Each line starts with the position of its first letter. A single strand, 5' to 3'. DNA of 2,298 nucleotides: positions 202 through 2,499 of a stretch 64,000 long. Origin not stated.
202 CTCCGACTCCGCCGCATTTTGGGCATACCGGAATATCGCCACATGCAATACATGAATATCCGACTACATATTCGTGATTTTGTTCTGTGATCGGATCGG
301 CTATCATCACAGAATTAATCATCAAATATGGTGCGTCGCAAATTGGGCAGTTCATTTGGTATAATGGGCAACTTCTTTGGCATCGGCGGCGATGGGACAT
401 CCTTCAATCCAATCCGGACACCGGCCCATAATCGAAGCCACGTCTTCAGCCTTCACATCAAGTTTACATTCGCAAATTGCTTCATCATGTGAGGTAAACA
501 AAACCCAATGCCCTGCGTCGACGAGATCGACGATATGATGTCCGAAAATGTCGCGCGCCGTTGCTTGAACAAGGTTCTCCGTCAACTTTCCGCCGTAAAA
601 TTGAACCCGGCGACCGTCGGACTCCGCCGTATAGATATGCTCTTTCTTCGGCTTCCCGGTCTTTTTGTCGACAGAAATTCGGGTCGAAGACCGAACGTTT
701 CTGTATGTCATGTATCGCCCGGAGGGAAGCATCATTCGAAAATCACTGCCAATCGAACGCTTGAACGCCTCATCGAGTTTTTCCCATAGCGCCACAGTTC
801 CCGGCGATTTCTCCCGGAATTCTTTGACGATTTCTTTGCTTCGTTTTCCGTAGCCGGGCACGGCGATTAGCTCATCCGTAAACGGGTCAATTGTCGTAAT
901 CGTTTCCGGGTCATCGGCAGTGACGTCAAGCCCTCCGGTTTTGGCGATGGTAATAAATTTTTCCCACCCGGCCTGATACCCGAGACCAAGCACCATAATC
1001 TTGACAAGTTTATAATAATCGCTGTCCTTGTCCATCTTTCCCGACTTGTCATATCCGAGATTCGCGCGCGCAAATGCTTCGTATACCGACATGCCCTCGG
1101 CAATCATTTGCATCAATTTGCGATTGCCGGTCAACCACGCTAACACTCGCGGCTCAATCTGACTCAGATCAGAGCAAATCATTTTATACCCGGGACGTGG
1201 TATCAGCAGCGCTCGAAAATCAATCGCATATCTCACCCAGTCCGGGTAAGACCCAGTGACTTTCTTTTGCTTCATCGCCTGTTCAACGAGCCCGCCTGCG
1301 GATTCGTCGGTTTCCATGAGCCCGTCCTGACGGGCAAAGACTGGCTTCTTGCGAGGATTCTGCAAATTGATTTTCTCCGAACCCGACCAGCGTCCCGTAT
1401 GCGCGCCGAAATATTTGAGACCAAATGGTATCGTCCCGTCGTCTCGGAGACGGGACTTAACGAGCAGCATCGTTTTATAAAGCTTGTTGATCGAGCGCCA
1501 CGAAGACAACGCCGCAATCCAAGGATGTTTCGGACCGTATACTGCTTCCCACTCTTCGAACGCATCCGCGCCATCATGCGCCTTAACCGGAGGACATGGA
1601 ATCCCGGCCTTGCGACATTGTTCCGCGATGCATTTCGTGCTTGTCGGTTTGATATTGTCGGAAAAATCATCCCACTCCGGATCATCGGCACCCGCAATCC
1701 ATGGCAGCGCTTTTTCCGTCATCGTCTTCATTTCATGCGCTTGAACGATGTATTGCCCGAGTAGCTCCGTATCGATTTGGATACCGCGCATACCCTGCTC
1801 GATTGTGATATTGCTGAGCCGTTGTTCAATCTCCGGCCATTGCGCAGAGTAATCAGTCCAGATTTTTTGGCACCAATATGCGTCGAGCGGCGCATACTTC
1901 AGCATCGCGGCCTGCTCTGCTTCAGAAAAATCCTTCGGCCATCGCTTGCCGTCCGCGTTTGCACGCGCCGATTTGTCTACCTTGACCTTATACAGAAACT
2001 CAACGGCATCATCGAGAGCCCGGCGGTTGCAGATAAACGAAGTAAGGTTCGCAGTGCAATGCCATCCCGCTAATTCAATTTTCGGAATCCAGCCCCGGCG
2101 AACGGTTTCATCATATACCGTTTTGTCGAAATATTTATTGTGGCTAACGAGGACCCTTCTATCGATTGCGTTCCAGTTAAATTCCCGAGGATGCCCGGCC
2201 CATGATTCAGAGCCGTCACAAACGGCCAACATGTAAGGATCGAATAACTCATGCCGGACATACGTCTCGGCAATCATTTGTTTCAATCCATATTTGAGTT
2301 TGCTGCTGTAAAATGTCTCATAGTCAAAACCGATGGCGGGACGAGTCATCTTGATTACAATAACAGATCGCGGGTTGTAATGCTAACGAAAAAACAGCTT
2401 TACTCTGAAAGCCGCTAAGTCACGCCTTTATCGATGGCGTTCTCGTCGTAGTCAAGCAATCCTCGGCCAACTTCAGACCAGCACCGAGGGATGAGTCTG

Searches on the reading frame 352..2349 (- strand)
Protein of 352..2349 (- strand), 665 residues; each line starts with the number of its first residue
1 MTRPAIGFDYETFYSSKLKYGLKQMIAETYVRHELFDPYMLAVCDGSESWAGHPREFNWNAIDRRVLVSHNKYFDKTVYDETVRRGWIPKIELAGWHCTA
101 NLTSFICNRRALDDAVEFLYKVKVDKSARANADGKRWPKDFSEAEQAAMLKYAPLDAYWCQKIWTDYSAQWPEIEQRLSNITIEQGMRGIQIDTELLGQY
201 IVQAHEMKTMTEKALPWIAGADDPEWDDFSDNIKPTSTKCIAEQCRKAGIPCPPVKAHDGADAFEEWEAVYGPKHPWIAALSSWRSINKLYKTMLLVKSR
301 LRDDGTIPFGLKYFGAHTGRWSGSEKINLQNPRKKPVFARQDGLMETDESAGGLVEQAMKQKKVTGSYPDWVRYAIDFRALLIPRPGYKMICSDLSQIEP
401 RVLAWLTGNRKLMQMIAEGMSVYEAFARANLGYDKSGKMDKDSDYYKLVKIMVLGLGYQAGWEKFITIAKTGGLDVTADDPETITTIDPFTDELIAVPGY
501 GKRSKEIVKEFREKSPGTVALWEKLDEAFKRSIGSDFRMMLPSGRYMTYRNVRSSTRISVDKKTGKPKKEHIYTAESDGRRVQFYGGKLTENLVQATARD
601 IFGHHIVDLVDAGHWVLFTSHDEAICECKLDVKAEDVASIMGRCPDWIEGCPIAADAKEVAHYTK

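Call 6: search_protein_families(library=pfam, proteins=[window:352-2349:-], max_evalue=0.01)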
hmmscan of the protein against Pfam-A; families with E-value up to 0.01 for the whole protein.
window:352-2349:- (665 aa): 1 family
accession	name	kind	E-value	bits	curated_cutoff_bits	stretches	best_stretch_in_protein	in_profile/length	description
PF00476.26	DNA_pol_A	-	6e-12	45.6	34.3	1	272-463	70-224/381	DNA polymerase family A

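Call 21: find_encoding_contigs(protein=window:352-2349:-, flank=10000, max_places=4)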
Protein window:352-2349:- (665 aa): 5 contigs read that carry it; 2 places shown.
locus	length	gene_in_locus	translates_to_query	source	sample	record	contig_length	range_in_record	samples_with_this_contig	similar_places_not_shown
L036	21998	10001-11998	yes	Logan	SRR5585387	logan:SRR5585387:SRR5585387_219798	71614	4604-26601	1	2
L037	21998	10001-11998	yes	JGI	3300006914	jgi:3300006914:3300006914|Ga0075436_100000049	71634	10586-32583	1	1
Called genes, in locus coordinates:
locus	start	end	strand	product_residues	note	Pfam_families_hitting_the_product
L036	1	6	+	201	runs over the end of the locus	PF18909:dGTP_diPhyd_N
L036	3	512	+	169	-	-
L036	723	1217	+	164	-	PF24579:PDDEXK_14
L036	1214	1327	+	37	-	-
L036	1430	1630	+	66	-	-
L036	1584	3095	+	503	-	PF04851:ResIII (faint)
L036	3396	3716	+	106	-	-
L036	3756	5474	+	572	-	PF00580:UvrD-helicase, PF13245:AAA_19 (weak), PF01443:Viral_helicase1 (faint), PF13361:UvrD_C, PF13538:UvrD_C_2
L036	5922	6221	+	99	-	-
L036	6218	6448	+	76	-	-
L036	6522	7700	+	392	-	PF10926:DUF2800 (weak)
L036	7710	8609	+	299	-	-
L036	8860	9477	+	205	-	PF10263:SprT-like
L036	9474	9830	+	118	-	-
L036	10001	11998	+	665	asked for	PF00476:DNA_pol_A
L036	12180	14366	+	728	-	-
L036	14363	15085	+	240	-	PF04545:Sigma70_r4, PF08281:Sigma70_r4_2 (faint)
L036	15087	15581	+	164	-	-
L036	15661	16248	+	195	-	-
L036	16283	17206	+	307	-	-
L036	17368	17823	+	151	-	PF00293:NUDIX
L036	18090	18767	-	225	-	-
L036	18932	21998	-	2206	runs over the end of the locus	PF23802:DUF7178 (weak)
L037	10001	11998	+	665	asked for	PF00476:DNA_pol_A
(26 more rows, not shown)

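Call 27: search_protein_families(library=pfam, proteins=[L036:14363-15085:+, L036:12180-14366:+, L036:15087-15581:+, L036:15661-16248:+, L036:16283-17206:+, L036:18090-18767:-], max_evalue=1)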
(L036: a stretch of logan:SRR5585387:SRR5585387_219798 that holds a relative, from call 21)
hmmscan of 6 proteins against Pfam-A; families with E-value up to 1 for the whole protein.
L036:14363-15085:+ (240 aa): 5 families
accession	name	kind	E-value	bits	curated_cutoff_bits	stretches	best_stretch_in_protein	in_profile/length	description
PF04545.22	Sigma70_r4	-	5.9e-09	35.8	24.1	1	184-230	3-49/50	Sigma-70, region 4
PF08281.18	Sigma70_r4_2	-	2.4e-05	24.3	25.7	1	186-229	11-54/54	Sigma-70, region 4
PF04542.20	Sigma70_r2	-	5.9e-05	23.2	24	1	41-102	4-66/71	Sigma-70 region 2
PF07638.17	Sigma70_ECF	-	0.06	13.7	21.1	1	189-234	139-184/185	ECF sigma factor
PF13613.12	HTH_Tnp_4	-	0.19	11.8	27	1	185-227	2-45/53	Helix-turn-helix of DDE superfamily endonuclease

L036:12180-14366:+ (728 aa): 1 family
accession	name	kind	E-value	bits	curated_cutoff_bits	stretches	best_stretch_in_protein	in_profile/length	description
PF00005.33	ABC_tran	-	0.3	12.1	25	1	427-473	8-51/137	ABC transporter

L036:15087-15581:+ (164 aa): 1 family
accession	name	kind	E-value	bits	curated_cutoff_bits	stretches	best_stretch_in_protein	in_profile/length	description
PF02075.23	RuvC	-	0.012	16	22.2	1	58-150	51-141/148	Crossover junction endodeoxyribonuclease RuvC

L036:15661-16248:+ (195 aa): 0 families

L036:16283-17206:+ (307 aa): 2 families
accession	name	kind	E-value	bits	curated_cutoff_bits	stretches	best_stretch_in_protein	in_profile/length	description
PF12850.12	Metallophos_2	-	0.00015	22.3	27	1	50-236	2-131/154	Calcineurin-like phosphoesterase superfamily domain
PF00149.33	Metallophos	-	0.026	15.4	21.5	1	50-223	2-190/191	Calcineurin-like phosphoesterase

L036:18090-18767:- (225 aa): 0 families

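Call 28: search_protein_families(library=ncbifam, proteins=[L036:14363-15085:+, L036:12180-14366:+], max_evalue=1)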
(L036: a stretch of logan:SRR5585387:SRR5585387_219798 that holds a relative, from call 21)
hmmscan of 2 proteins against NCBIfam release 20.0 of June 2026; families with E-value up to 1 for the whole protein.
L036:14363-15085:+ (240 aa): 34 families (the best 25 are shown)
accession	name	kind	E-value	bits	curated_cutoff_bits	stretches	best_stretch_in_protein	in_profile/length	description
TIGR02937.1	sigma70-ECF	superfamily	1.7e-15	57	42.9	1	34-233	2-165/165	sigma-70 family RNA polymerase sigma factor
TIGR02479.1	FliA_WhiG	subfamily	4.1e-11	43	189.6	2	173-234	164-224/224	FliA/WhiG family RNA polymerase sigma factor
NF005809.0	PRK07670.1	equivalog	2.6e-10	40.2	326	2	161-236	180-253/255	FliA/WhiG family RNA polymerase sigma factor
NF004935.0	PRK06288.1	equivalog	1.6e-08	34.5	343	1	175-235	206-264/270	RNA polymerase sigma factor WhiG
NF005413.0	PRK06986.1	subfamily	6.8e-08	32.6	201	1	184-235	187-238/241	RNA polymerase sigma factor FliA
NF009168.0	PRK12515.1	subfamily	4.9e-07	29.4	236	1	163-237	111-183/189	RNA polymerase sigma factor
NF004572.0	PRK05911.1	equivalog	7.6e-06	25.5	378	1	157-233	178-253/257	RNA polymerase sigma factor sigma-28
TIGR02985.1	Sig70_bacteroi1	subfamily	1.4e-05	25.4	126.4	1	165-233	96-162/162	RNA polymerase sigma-70 factor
NF058625.1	sigma_PG0214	equivalog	4.5e-05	23.2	130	1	169-236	98-164/170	GFO_1088 family ECF-type sigma factor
NF009195.0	PRK12543.1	subfamily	6.3e-05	22.5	197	1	185-234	130-179/192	RNA polymerase sigma factor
TIGR03001.1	Sig-70_gmx1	subfamily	7.9e-05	22.1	154.6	1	160-236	134-212/244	RNA polymerase sigma-70 factor, Myxococcales family 1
NF007228.0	PRK09646.1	subfamily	0.00012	21.8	226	1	167-233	121-190/194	ECF RNA polymerase sigma factor SigK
NF004113.0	PRK05602.1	equivalog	0.00014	21.5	208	2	171-236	140-204/211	RNA polymerase sigma factor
NF004471.0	PRK05803.1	subfamily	0.00023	20.5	252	1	14-84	31-101/235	RNA polymerase sporulation sigma factor SigK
NF007216.0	PRK09638.1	equivalog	0.00069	19.4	194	1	186-238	127-179/180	RNA polymerase sigma factor SigY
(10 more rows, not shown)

L036:12180-14366:+ (728 aa): 0 families
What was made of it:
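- Pfam region 4 scores 35.8 bits and region 2 scores 23.2 bits (calls 27, 28).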

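Call 30: find_related_loci(query=L036:14363-15085:+, collection=viral_contigs, flank=3000)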
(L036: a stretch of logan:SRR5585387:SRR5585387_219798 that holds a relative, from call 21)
Query L036:14363-15085:+ (240 aa) in viral_contigs; peptide patterns used: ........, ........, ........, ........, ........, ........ (x = any residue, [..] = any of these).
9 stretches matched a pattern, but none encodes a relative of the query by tblastn (E <= 1e-3).

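Call 31: find_homologous_proteins(query=L036:14363-15085:+, max_evalue=0.001)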
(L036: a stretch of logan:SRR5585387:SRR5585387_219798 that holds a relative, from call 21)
Query L036:14363-15085:+ (240 aa): 5 proteins with E <= 0.001 among 376 candidates.
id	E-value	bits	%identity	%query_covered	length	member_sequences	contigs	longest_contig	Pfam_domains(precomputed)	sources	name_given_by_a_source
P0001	6.9e-157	538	100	100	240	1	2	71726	PF04545.23,PF08281.19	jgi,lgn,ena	-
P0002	5.9e-79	283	61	100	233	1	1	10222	PF04545.23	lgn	-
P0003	7.4e-49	185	46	100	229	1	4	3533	PF04545.23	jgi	jgi:RNA polymerase sigma factor (sigma-70 family)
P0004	3.5e-46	176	43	100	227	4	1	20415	PF04545.23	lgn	-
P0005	5.1e-36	143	40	100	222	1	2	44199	PF04545.23,PF08281.19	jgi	jgi:RNA polymerase sigma factor (sigma-70 family)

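Call 33: find_related_loci(query=A1, collection=viral_contigs, flank=10000)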
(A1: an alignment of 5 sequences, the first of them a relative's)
Query A1 (240 aa) in viral_contigs; peptide patterns used: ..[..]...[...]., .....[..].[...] (x = any residue, [..] = any of these).
68 stretches matched a pattern; 3 encode a relative of the query (tblastn E <= 1e-3); 3 distinct loci.
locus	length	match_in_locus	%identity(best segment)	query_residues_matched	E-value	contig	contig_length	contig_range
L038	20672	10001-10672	35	3-240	7e-39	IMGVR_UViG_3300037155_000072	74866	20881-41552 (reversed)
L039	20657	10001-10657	32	13-240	2e-32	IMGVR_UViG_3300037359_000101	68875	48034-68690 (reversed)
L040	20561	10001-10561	36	30-240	3e-31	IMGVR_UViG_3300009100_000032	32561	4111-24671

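Call 40: search_dna_similar(query=L036:14363-15085:+, collection=phages, mode=protein, max_rows=15, max_evalue=0.01)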
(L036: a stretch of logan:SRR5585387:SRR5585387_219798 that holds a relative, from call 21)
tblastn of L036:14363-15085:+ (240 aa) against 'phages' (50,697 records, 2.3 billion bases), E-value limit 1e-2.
No match.
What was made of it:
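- On Phage-sigma-dependent middle/late promoters (phiEco32 gp36, T4 gp55, SPO1 gp28/34 type): tblastn of the sigma against 50,697 GenBank phage records finds no match at E <= 0.01 (call 40).
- Closest known: phiEco32 gp36 and Salmonella phage 7-11 sigma with their middle/late promoters. Different: There is no detectable sequence relationship: tblastn of the sigma against 50,697 GenBank phages finds nothing (call 40).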

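Call 42: search_solved_structures(query=L036:14363-15085:+, max_evalue=0.1, show_alignments=2)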
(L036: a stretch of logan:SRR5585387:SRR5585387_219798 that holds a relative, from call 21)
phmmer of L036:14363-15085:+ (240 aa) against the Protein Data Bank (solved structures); distinct sequences matched with E-value up to 0.1: 6.
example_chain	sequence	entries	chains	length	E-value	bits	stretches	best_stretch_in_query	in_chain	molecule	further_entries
6pmi_F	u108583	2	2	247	0.011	18.6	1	178-234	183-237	RNA polymerase sigma factor FliA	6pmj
6pfj_A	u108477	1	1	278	0.012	18.5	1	168-234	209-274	RNA polymerase sigma factor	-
9wsf_A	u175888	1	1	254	0.013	18.5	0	163-233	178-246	RNA polymerase sigma factor FliA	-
9wsm_F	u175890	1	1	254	0.013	18.4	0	163-233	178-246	RNA polymerase sigma factor FliA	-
6pfv_A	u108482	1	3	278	0.013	18.4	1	168-234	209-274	RNA polymerase sigma factor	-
8x6g_H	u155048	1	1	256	0.057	16.3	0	159-231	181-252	RNA polymerase sigma factor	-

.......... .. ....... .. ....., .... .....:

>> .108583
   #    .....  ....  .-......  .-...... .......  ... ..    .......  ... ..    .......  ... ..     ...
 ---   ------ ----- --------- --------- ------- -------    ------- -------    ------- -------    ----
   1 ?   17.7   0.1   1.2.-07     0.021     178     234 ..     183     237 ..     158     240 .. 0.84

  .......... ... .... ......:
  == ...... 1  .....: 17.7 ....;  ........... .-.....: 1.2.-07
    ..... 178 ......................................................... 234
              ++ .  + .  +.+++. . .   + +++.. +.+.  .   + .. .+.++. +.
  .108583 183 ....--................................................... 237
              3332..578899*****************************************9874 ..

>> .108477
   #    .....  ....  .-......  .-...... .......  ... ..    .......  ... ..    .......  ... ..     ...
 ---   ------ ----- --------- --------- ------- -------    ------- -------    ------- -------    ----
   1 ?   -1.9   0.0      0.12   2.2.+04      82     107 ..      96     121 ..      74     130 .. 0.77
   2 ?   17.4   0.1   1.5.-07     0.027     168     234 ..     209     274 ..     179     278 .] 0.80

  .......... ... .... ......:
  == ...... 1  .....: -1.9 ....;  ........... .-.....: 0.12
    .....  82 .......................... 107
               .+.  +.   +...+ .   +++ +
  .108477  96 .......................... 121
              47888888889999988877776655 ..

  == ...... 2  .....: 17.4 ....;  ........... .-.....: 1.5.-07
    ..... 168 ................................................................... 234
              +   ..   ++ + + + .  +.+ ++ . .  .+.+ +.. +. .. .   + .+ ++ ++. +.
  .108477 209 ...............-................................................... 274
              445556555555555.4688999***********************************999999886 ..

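Call 61: find_encoding_contigs(protein=P0002, flank=10000, max_places=2)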
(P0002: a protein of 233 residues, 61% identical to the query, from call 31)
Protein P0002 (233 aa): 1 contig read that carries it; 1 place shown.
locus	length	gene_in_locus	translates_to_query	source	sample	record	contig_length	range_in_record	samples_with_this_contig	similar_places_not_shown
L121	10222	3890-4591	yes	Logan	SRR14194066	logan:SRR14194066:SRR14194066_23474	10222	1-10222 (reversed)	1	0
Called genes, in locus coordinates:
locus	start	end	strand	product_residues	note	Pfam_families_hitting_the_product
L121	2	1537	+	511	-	?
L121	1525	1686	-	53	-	-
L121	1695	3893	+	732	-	-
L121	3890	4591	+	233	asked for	PF04545:Sigma70_r4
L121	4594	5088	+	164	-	-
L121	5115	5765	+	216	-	-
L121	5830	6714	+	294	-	-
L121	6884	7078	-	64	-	-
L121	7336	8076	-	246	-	-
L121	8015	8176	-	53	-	-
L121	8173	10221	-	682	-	?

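Call 62: find_encoding_contigs(protein=P0005, flank=10000, max_places=2)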
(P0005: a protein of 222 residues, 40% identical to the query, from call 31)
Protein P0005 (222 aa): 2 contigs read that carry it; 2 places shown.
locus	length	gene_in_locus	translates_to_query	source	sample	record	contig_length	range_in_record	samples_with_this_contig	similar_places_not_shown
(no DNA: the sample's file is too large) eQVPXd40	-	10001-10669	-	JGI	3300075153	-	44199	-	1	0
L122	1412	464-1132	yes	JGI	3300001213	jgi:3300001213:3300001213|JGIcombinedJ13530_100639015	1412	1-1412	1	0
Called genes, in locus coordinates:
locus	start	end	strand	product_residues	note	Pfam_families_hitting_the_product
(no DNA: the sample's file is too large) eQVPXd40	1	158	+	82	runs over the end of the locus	-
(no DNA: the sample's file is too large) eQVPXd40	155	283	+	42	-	-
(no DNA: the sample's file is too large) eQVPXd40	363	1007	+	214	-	-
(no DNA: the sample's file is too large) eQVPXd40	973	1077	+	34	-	-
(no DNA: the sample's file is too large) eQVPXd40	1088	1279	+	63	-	-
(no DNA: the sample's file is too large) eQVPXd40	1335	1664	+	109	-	PF04545:Sigma70_r4 (weak)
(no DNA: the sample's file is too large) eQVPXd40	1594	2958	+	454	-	PF10926:DUF2800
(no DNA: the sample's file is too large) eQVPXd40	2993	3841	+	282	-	-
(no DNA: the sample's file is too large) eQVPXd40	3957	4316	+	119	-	-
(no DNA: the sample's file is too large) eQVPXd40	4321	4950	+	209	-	PF10263:SprT-like (faint)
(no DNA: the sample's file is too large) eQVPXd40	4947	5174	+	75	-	-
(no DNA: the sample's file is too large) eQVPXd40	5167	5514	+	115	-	-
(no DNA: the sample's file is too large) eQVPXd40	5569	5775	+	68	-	-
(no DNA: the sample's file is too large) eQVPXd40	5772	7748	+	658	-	PF00476:DNA_pol_A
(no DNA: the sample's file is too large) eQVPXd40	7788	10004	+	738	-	-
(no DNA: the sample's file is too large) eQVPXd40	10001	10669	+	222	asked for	PF04545:Sigma70_r4, PF08281:Sigma70_r4_2 (weak)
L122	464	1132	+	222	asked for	PF04545:Sigma70_r4, PF08281:Sigma70_r4_2 (weak)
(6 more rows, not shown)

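Call 63: find_encoding_contigs(protein=P0004, flank=10000, max_places=2)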
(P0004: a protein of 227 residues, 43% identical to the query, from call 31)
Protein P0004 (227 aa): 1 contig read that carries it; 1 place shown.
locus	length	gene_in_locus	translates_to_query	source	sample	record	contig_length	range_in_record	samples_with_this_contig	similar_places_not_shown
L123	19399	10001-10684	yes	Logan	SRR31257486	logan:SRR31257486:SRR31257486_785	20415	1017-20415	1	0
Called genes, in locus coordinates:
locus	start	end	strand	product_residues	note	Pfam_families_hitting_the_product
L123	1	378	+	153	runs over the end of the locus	-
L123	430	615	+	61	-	-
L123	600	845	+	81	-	-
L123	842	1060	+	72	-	-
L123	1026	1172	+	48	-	-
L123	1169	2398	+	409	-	PF10926:DUF2800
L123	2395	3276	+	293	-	-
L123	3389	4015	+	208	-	PF10263:SprT-like (weak)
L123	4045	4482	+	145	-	-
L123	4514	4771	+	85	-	-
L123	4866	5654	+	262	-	PF25680:Mom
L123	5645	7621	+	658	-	PF00476:DNA_pol_A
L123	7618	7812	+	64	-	-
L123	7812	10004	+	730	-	-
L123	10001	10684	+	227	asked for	PF04545:Sigma70_r4 (weak)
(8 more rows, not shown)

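Call 70: predict_structure(alignment_id=A1)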
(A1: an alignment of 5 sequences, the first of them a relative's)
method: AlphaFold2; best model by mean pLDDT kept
length: 240 residues; sequences in the alignment: 5
mean_pLDDT: 67.3   pTM: 0.44
mean pLDDT of the five models: 67.3, 66.8, 66.3, 62.5, 60.7
residues with pLDDT >= 90: 9; 70-90: 146; 50-70: 17; < 50: 68
segments of 3 or more residues with pLDDT < 50: 109-174
pLDDT, mean of each block of 10 residues (from residue 1): 67 78 88 89 88 81 86 87 85 83 60 36 28 29 25 28 30 56 86 82 84 87 84 66
secondary structure, 60 per line:
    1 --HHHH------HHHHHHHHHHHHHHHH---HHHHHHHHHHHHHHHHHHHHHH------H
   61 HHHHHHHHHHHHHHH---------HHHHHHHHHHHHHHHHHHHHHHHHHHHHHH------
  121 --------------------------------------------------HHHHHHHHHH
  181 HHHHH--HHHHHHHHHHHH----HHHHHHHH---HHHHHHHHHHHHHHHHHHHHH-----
elements in order: H3-6 H13-28 H32-53 H60-75 H85-114 H171-185 H188-199 H204-211 H215-235
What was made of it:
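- Closest known: T4 late promoters. Different: Here the protein has both sigma-2 and sigma-4 domains (call 70).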

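Call 74: fold_search(model_id=the predicted structure, library=pdb)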
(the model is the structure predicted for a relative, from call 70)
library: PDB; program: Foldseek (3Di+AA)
matches with E <= 10: 285; with E <= 0.001: 7
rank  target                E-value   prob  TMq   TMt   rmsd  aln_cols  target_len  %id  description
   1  9a7s_A                9.6e-05  1.00  0.30  0.29  30.2       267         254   18  Integrative model of RPSD-RPOB by crosslinking MS and deep learning (released 2024-09-18)
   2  9a4r_A                1.6e-04  1.00  0.28  0.31  25.6       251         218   18  Integrative model of RPSH-RPOB by crosslinking MS and deep learning (released 2024-09-18)
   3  8hkc_E                3.3e-04  1.00  0.34  0.31  29.2       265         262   13  Cryo-EM structure of E. coli RNAP sigma32 complex (released 2023-05-31)
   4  8x6g_H                3.7e-04  1.00  0.33  0.32  28.0       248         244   18  Cryo-EM structure of Staphylococcus aureus sigB-dependent RNAP-promoter open complex (released 2024-06-05)
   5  9a50_A                5.1e-04  1.00  0.34  0.32  26.4       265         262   17  Integrative model of RPSB-RPOC by crosslinking MS and deep learning (released 2024-09-18)
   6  5ipl_F                7.3e-04  1.00  0.33  0.29  29.4       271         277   15  SigmaS-transcription initiation complex with 4-nt nascent RNA (released 2016-03-30)
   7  5tjg_F                7.3e-04  1.00  0.28  0.21  28.6       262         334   18  Thermus aquaticus delta1.1-sigmaA holoenzyme/downstream-fork promoter complex with an open clamp (released 2017-06-21)
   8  9a58_A                1.1e-03  1.00  0.33  0.22  28.1       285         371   17  Integrative model of SIGA-RPOC by crosslinking MS and deep learning (released 2024-09-18)
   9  7vf9_F                1.3e-03  1.00  0.35  0.31  29.3       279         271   15  Cryo-EM structure of Pseudomonas aeruginosa RNAP sigmaS holoenzyme complexes (released 2022-07-27)
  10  4oio_F                1.3e-03  1.00  0.29  0.20  30.0       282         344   19  Crystal structure of Thermus thermophilus pre-insertion substrate complex for de novo transcription initiation (released 2014-05-07)
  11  6dv9_F                2.2e-03  1.00  0.27  0.37  28.4       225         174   14  Crystal structure of Mycobacterium tuberculosis transcription initiation complex(ECF sigma factor L) containing 5nt RN (released 2019-02-20)
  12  6omf_F                2.3e-03  1.00  0.33  0.29  29.0       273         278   14  CryoEM structure of SigmaS-transcription initiation complex with activator Crl (released 2019-08-28)
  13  6uu7_FFF              3.0e-03  1.00  0.33  0.29  28.1       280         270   15  E. coli sigma-S transcription initiation complex with a 6-nt RNA and an NTP ("Old" crystal soaked with UTP, CTP, ddG (released 2020-08-26)
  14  6vvv_F                3.1e-03  1.00  0.31  0.25  27.7       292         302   14  Crystal structure of a Mycobacterium smegmatis transcription initiation complex with Rifampicin-resistant RNA polymera (released 2020-10-21)
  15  7f0r_F                3.3e-03  1.00  0.35  0.31  28.5       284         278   15  Cryo-EM structure of Pseudomonas aeruginosa SutA transcription activation complex (released 2022-07-27)
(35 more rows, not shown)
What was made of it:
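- The AlphaFold model has sigma-2 and sigma-4 helical domains, and every top PDB fold hit is a sigma factor (calls 70, 74).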

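Call 78: find_related_loci(query=A4, collection=viral_contigs, flank=10000)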
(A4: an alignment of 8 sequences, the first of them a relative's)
Query A4 (240 aa) in viral_contigs; peptide patterns used: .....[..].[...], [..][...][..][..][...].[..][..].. (x = any residue, [..] = any of these).
89 stretches matched a pattern; 4 encode a relative of the query (tblastn E <= 1e-3); 4 distinct loci.
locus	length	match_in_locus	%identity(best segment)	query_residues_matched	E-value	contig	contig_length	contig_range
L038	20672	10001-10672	35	3-240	9e-39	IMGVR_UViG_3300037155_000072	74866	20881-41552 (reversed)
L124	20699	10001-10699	33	1-240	1e-36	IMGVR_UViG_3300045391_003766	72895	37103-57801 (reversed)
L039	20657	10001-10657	32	13-240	2e-32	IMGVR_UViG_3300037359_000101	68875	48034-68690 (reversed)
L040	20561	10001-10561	36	30-240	3e-31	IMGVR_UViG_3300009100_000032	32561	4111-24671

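Call 80: find_related_loci(query=A5, collection=viral_contigs, flank=10000)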
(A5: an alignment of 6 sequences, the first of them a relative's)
Query A5 (728 aa) in viral_contigs; peptide patterns used: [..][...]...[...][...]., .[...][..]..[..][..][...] (x = any residue, [..] = any of these).
69 stretches matched a pattern; 9 encode a relative of the query (tblastn E <= 1e-3); 9 distinct loci.
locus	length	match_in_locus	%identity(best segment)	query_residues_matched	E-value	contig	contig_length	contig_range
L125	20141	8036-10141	51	3-705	0e+0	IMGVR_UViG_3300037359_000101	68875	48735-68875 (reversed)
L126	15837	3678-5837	49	1-719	0e+0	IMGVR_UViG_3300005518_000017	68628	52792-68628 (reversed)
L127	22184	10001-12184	48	1-726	0e+0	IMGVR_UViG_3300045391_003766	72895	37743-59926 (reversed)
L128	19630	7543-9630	49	1-705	0e+0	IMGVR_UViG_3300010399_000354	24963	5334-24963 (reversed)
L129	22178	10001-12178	48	3-720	0e+0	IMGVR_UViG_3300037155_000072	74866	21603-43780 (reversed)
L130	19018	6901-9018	45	3-705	0e+0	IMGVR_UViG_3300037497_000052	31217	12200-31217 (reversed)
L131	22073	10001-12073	47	1-705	0e+0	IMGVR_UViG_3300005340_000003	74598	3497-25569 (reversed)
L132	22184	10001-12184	47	1-727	0e+0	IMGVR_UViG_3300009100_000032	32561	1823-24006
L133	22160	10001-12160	44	1-709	0e+0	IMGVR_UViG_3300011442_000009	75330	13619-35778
